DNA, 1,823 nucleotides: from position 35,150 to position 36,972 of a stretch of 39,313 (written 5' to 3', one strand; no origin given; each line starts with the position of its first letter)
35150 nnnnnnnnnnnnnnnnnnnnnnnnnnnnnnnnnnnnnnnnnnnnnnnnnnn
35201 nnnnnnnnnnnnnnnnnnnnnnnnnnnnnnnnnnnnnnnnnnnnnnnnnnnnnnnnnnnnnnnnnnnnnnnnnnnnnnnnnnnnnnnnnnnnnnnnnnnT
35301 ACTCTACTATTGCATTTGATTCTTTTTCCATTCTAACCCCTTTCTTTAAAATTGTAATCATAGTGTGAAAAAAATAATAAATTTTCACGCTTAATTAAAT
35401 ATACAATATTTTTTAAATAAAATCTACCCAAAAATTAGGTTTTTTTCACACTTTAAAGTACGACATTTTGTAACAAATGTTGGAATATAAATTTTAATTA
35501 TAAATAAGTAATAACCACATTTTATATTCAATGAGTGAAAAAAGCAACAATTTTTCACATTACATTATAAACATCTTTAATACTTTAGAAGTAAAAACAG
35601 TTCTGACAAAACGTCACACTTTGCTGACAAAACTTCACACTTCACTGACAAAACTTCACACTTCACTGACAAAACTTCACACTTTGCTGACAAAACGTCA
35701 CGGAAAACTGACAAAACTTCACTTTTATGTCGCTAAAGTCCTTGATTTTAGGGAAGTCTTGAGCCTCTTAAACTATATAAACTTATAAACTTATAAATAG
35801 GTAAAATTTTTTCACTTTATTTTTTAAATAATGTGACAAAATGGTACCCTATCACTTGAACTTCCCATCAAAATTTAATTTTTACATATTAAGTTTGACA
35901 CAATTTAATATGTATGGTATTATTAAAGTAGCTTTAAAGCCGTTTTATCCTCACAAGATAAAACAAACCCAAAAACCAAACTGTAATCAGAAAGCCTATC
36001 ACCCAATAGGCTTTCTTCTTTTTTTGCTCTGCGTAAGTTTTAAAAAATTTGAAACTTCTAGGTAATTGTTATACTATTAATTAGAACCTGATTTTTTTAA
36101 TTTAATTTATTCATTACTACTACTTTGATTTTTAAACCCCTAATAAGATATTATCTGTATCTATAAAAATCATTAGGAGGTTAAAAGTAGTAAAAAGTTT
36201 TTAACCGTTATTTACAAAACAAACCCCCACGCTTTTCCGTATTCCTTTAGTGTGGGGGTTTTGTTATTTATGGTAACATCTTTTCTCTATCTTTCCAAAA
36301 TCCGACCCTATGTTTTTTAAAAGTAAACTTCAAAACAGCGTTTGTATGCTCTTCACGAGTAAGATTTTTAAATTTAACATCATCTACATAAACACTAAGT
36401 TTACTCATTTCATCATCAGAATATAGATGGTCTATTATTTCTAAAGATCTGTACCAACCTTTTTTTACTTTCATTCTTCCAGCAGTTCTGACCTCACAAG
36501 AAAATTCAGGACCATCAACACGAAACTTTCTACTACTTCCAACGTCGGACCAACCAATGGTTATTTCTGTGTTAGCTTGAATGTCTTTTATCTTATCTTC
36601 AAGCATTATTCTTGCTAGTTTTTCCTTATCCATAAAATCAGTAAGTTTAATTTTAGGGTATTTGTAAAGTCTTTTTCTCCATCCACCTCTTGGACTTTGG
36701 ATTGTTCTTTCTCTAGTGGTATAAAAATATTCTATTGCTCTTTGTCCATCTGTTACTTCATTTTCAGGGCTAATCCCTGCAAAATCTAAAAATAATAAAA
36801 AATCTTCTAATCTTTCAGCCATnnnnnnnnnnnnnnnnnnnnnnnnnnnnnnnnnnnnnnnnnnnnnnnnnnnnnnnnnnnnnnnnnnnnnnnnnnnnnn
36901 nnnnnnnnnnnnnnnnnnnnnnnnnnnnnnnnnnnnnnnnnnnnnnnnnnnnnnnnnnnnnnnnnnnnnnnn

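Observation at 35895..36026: Candidate ~95-nt small RNA between the iteron origin and the recombination block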

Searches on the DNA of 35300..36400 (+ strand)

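Call 5: search_rna_families(source=window, start=35300, end=36400, threshold=evalue, max_evalue=10, show_alignments=3)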
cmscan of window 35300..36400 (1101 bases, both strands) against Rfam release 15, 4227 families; matches with E-value up to 10: 18.
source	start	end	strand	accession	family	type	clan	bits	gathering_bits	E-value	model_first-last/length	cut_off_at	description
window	36156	36266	+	RF02618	SSRC34_2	Gene; sRNA;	-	22.9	48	0.43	1-125/125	no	Streptococcus sRNA 34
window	36182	36268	+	RF01470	rli38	Gene; sRNA;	-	20.8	49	4.1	1-150/150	no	Listeria sRNA rli38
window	36026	36103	+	RF02732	JA04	Gene; sRNA;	-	20.7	81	3.8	1-81/81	no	Aggregatibacter sRNA JA04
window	36214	36351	-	RF01859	Phe_leader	Cis-reg; leader;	-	19.4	55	2.2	1-125/125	no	Phenylalanine leader peptide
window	36222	36293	-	RF02844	RefA9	Gene; antisense;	-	18.9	49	5.1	1-64/64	no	Enterococcus sRNA A9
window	35985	36047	-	RF02618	SSRC34_2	Gene; sRNA;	-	18.8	48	3.4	1-125/125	no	Streptococcus sRNA 34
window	36178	36270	+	RF01772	rnk_pseudo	Cis-reg; leader;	-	18.5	55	2.7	1-108/108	no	Pseudomonas rnk leader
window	36215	36372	-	RF02390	sau-41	Gene; sRNA;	-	18.2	80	5.4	1-156/156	no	Staphylococcus sRNA sau-41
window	36172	36294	-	RF04128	MIR8562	Gene; miRNA;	-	17.9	211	1.4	57-197/242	no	MIR8562 microRNA precursor family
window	36194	36300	-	RF03545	Flavi_ISFV_CRE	Cis-reg;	-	17.8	41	7.6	1-89/89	no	Insect-specific Flavivirus 3' UTR cis-acting replication element (CRE)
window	36299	36392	-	RF01197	snR39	Gene; snRNA; snoRNA; CD-box;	CL00054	17.7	40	4.3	1-95/95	no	Small nucleolar RNA snR39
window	35907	36020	+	RF01859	Phe_leader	Cis-reg; leader;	-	17.4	55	6.3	1-125/125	no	Phenylalanine leader peptide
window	35985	36067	-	RF01859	Phe_leader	Cis-reg; leader;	-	16.9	55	7.8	1-125/125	no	Phenylalanine leader peptide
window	36206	36264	+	RF01813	rdlD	Gene; antitoxin;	-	16.8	50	2.3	1-66/66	no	rdlD antitoxin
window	36184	36267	+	RF01859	Phe_leader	Cis-reg; leader;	-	16.5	55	10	1-125/125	no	Phenylalanine leader peptide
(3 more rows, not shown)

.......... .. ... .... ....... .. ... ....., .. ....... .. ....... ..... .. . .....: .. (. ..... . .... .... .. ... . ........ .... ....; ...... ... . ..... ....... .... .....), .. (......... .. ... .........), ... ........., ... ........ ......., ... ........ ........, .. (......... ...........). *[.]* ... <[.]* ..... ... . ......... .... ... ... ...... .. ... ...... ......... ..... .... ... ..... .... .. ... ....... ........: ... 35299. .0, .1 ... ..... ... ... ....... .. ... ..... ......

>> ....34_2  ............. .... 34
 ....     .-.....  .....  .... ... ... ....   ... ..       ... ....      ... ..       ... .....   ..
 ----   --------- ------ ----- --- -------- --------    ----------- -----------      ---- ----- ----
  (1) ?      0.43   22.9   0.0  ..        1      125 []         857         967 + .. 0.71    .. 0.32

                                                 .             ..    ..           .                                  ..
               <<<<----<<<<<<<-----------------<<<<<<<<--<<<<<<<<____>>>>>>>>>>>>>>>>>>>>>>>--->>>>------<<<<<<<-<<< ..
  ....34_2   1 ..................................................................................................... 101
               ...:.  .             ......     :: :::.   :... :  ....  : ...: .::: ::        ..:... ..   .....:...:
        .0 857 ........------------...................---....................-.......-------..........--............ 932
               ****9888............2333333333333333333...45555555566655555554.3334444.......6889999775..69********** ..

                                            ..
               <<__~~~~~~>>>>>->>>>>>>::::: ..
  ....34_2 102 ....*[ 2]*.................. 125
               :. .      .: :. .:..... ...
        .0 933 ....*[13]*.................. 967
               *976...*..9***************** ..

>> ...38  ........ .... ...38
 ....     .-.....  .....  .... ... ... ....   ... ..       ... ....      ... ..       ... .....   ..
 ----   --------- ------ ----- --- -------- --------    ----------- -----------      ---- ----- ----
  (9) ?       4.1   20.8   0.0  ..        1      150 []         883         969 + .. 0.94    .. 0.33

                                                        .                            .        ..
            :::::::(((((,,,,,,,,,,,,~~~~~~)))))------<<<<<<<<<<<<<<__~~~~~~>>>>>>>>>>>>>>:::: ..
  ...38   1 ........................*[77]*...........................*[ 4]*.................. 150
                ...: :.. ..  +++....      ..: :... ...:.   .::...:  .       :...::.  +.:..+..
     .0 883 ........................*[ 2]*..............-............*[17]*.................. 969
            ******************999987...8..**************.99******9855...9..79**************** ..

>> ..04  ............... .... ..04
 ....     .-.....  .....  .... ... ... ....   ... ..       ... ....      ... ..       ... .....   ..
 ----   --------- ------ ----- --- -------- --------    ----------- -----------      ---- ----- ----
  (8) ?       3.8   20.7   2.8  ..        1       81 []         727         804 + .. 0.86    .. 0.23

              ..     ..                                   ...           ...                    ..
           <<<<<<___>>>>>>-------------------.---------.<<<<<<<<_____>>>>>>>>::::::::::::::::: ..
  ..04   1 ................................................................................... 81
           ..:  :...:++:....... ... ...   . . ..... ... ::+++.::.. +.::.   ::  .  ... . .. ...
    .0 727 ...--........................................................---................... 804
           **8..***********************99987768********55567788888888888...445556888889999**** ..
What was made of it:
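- On Any Rfam family: The best weak match over the RNA is Phe_leader at 17.4 bits against a threshold of 55 (call 5).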

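Call 8: search_dna_similar(query=window:35300-36300:+, collection=phages, mode=distant)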
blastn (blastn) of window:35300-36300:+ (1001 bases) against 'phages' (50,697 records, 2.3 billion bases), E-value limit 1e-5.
No match.

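Call 9: search_dna_similar(query=window:35300-36300:+, collection=plasmids, mode=distant)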
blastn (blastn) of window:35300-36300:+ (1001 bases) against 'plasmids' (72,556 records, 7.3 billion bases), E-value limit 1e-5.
No match.
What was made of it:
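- Tried and rejected: DNA similarity to GenBank phages and PLSDB plasmids: no match (calls 8, 9).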

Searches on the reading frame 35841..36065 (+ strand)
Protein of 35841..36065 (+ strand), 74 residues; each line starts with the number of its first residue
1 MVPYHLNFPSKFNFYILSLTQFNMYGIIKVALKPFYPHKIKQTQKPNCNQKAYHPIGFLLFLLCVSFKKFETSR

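Call 12: search_protein_families(library=pfam, proteins=[window:35841-36065:+], max_evalue=0.01)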
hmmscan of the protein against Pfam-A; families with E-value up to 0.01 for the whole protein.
window:35841-36065:+ (74 aa): 0 families

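Call 13: search_protein_families(library=phrogs, proteins=[window:35841-36065:+], max_evalue=0.01)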
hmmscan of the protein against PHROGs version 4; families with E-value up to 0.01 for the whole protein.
window:35841-36065:+ (74 aa): 0 families

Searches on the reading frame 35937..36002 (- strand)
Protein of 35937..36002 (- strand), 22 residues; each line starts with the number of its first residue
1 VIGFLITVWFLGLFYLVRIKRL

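Call 76: search_protein_families(library=pfam, proteins=[window:35937-36002:-], max_evalue=10)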
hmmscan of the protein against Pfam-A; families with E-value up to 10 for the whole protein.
seq(22 aa): 0 families

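Call 77: search_protein_families(library=ncbifam, proteins=[window:35937-36002:-], max_evalue=10)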
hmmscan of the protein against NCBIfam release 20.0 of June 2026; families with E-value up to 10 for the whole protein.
seq(22 aa): 0 families
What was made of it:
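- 35934..36002 (-): Antisense 22-codon ORF, GTG start, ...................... (belongs to the rival reading only). No toxin family hit (calls 76, 77).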

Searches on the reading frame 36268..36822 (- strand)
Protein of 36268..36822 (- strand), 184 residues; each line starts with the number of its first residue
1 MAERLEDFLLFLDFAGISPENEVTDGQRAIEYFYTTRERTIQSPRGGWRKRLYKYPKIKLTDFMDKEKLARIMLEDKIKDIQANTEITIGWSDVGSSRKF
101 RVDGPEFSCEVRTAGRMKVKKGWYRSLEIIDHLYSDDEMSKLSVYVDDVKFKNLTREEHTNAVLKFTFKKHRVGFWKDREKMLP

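Call 12: search_protein_families(library=pfam, proteins=[window:36268-36822:-], max_evalue=0.01)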
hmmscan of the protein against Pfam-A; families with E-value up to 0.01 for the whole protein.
window:36268-36822:- (184 aa): 0 families

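Call 13: search_protein_families(library=phrogs, proteins=[window:36268-36822:-], max_evalue=0.01)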
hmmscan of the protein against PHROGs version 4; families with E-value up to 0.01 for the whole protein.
window:36268-36822:- (184 aa): 0 families

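Call 17: find_related_loci(query=window:36268-36822:-, collection=viral_contigs, flank=3000)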
Query window:36268-36822:- (184 aa) in viral_contigs; peptide patterns used: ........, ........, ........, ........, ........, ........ (x = any residue, [..] = any of these).
18 stretches matched a pattern; 1 encode a relative of the query (tblastn E <= 1e-3); 1 distinct loci.
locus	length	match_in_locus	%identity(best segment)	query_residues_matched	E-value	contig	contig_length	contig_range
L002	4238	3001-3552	99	1-184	6e-125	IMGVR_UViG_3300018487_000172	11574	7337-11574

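Call 18: find_homologous_proteins(query=window:36268-36822:-)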
Query window:36268-36822:- (184 aa): 3 proteins with E <= 0.001 among 49 candidates.
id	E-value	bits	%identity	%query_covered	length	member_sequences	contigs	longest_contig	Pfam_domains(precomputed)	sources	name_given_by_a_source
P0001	9.9e-119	412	99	100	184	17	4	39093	-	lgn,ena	-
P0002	3.6e-92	325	80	100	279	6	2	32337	-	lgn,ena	-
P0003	8.4e-48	181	53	100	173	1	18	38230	-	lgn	-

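Call 19: find_encoding_contigs(protein=P0002, flank=4000, max_places=6)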
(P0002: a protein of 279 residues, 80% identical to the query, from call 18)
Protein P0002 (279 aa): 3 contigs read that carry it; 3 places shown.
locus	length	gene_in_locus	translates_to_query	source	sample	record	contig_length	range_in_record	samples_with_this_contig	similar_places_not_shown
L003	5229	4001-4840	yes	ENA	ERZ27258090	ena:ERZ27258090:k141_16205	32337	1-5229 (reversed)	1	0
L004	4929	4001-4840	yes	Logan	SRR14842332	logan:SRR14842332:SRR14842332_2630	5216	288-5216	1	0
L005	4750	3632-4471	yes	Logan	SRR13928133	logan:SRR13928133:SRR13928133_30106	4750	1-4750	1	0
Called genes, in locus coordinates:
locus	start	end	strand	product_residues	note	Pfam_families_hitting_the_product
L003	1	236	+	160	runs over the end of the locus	-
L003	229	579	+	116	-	-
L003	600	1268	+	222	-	-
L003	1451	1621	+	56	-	-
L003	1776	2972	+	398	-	PF01656:CbiA, PF02374:ArsA_ATPase, PF13614:AAA_31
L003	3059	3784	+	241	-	-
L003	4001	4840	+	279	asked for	-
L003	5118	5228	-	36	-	?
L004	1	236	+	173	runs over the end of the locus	?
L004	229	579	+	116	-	-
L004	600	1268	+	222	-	-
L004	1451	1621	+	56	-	-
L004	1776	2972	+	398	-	PF01656:CbiA, PF02374:ArsA_ATPase, PF13614:AAA_31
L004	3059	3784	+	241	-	-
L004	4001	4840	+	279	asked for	-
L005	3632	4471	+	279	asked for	-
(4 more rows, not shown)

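Call 20: find_encoding_contigs(protein=P0003, flank=4000, max_places=8)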
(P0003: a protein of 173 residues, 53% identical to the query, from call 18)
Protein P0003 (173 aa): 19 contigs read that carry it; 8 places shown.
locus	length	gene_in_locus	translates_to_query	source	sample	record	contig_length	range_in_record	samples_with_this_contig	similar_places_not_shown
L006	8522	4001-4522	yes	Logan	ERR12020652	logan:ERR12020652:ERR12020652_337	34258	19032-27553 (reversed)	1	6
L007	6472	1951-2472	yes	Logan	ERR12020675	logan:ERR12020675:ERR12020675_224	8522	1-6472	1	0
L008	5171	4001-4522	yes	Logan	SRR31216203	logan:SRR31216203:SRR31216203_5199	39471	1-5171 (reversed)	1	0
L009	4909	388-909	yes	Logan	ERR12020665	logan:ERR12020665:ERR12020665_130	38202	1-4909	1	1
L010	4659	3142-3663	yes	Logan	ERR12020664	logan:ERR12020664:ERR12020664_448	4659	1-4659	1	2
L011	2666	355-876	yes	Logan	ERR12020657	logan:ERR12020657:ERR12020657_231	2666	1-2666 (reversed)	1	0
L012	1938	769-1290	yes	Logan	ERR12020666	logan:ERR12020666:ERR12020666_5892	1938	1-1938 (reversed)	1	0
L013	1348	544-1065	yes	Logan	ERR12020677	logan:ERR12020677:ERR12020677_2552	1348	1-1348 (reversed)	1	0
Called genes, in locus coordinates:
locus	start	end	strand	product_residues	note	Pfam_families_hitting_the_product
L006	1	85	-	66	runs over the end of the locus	-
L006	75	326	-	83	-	-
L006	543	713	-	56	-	-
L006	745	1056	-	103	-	PF01381:HTH_3 (weak)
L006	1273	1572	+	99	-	-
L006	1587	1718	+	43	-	-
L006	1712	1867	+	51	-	-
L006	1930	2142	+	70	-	-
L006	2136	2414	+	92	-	-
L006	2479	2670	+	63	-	-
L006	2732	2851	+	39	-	-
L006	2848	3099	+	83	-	-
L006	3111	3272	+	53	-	-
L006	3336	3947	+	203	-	PF06378:SSAP_Sak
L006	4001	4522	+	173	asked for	-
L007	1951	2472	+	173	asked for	-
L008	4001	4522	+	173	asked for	-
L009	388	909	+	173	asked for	-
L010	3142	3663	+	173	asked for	-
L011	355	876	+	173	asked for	-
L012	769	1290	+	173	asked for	-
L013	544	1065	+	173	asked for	-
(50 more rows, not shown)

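Call 21: find_encoding_contigs(protein=P0001, flank=4000, max_places=6)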
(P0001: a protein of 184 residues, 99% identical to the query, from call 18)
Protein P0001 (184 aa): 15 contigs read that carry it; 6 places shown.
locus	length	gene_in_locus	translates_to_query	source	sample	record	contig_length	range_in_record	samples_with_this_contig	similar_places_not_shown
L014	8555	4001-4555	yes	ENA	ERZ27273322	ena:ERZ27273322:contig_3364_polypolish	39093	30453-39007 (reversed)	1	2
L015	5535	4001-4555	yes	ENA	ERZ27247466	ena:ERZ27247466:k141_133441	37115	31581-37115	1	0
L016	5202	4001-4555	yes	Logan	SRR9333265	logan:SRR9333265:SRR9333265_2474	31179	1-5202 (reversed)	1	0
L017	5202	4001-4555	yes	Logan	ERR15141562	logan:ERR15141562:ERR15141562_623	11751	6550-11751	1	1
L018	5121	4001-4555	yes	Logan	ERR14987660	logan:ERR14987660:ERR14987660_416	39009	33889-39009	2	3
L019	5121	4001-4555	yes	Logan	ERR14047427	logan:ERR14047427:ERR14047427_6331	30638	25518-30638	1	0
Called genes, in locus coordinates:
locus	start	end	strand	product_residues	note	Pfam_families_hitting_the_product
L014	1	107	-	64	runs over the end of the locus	?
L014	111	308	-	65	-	-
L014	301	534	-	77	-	-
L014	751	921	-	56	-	-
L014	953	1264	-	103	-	PF01381:HTH_3 (weak)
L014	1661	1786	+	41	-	-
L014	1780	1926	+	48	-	-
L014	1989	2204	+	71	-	-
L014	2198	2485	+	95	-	-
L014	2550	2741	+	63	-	-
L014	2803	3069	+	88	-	-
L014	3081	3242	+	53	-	-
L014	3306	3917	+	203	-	PF06378:SSAP_Sak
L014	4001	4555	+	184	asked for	-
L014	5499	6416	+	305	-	PF01051:Rep3_N, PF21205:Rep3_C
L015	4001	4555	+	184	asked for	-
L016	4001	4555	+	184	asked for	-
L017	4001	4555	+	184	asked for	-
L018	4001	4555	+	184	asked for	-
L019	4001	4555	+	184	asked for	-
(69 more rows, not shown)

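Call 84: search_protein_families(library=ncbifam, proteins=[window:36268-36822:-], max_evalue=1)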
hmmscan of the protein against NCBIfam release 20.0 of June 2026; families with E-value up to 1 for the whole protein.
window:36268-36822:- (184 aa): 0 families

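Call 85: search_protein_families(library=padloc, proteins=[window:36268-36822:-], max_evalue=1)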
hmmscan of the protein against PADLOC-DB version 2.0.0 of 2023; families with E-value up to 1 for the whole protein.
window:36268-36822:- (184 aa): 0 families

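Call 94: predict_structure(alignment_id=A6)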
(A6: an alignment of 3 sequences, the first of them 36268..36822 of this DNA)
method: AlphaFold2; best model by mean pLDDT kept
length: 184 residues; sequences in the alignment: 3
mean_pLDDT: 39.9   pTM: 0.27
mean pLDDT of the five models: 39.9, 38.4, 35.2, 33.9, 32.7
residues with pLDDT >= 90: 0; 70-90: 0; 50-70: 17; < 50: 167
segments of 3 or more residues with pLDDT < 50: 1-44, 46-106, 114-119, 125-149, 152-154, 156-183
pLDDT, mean of each block of 10 residues (from residue 1): 39 38 35 35 41 38 42 41 39 38 48 47 50 42 46 46 32 24 34
secondary structure, 60 per line:
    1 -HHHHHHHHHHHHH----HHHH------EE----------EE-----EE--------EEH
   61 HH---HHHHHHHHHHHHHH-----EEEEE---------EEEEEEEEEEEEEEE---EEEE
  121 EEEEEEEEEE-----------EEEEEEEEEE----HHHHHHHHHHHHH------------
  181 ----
elements in order: H2-14 H19-22 H66-79 E85-89 E99-113 E117-130 E142-151 H156-168
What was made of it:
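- Tried and rejected: The AlphaFold model had pLDDT 39.9 and was not searched further (call 94).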
